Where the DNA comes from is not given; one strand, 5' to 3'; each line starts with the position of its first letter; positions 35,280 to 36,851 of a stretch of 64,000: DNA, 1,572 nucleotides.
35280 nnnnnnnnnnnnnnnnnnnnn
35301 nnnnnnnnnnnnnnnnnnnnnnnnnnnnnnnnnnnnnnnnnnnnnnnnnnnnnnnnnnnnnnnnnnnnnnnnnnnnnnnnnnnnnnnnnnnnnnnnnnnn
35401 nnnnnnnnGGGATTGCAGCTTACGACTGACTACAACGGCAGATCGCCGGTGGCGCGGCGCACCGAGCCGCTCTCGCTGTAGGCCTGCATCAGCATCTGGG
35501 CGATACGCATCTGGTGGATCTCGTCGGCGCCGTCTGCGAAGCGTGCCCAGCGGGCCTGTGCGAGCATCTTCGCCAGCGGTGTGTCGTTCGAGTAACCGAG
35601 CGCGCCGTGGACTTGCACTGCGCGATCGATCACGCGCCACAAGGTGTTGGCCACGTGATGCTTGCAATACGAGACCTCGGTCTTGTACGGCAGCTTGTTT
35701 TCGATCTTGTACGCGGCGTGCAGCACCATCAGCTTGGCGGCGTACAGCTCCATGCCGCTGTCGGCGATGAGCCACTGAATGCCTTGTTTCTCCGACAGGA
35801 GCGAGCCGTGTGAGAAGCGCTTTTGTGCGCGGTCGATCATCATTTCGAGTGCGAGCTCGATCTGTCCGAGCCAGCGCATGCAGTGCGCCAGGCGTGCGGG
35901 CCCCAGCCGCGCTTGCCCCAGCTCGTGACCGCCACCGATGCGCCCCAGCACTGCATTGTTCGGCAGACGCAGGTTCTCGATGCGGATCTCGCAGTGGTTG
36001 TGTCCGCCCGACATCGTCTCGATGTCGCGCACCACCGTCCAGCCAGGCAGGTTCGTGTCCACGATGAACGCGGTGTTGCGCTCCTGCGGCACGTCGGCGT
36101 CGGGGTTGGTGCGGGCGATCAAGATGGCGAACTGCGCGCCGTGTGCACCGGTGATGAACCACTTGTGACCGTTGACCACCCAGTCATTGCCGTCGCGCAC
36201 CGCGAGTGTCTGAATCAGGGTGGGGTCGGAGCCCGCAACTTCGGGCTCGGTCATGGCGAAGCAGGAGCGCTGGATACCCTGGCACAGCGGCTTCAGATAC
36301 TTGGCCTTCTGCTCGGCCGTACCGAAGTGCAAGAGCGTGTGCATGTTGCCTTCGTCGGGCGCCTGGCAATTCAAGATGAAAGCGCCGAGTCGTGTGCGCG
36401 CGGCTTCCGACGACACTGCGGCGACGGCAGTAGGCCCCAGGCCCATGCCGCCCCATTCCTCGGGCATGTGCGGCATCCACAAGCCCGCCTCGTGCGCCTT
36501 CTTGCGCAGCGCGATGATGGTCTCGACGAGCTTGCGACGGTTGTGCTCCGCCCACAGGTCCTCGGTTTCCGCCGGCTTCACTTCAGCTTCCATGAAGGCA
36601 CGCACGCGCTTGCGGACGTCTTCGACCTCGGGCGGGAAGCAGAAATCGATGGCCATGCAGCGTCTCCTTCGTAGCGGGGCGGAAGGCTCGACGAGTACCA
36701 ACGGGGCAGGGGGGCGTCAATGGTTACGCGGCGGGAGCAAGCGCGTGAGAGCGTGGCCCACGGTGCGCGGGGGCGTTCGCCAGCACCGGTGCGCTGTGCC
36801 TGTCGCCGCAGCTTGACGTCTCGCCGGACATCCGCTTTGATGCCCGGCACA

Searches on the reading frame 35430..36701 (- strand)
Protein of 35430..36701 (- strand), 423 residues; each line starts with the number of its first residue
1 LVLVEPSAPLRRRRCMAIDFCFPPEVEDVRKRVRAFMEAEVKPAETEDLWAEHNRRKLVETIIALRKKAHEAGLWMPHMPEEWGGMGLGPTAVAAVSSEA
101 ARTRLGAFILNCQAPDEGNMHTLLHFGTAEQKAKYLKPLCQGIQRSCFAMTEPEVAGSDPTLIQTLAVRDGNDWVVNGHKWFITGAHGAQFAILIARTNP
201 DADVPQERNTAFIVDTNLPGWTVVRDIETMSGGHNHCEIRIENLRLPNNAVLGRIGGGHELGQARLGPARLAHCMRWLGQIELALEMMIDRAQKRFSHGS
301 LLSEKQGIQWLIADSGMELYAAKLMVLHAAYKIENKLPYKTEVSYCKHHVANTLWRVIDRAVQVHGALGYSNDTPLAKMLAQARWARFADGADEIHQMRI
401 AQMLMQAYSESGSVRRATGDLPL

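Call 71: search_protein_families(library=pfam, proteins=[window:35430-36701:-], max_evalue=0.0001)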
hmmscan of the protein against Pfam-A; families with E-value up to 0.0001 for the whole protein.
window:35430-36701:- (423 aa): 4 families
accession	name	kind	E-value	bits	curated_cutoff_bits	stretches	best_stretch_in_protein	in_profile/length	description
PF00441.29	Acyl-CoA_dh_1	-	6.1e-32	111.3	22.4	1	257-404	2-149/150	Acyl-CoA dehydrogenase, C-terminal domain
PF02770.24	Acyl-CoA_dh_M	-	5.2e-22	78.3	33.3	1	147-243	1-96/97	Acyl-CoA dehydrogenase, middle domain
PF02771.21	Acyl-CoA_dh_N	-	3e-20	73.1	22.9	1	24-142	2-112/113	Acyl-CoA dehydrogenase, N-terminal domain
PF08028.16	Acyl-CoA_dh_2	-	2.1e-10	41.5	22.7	1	272-377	2-117/134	Acyl-CoA dehydrogenase, C-terminal domain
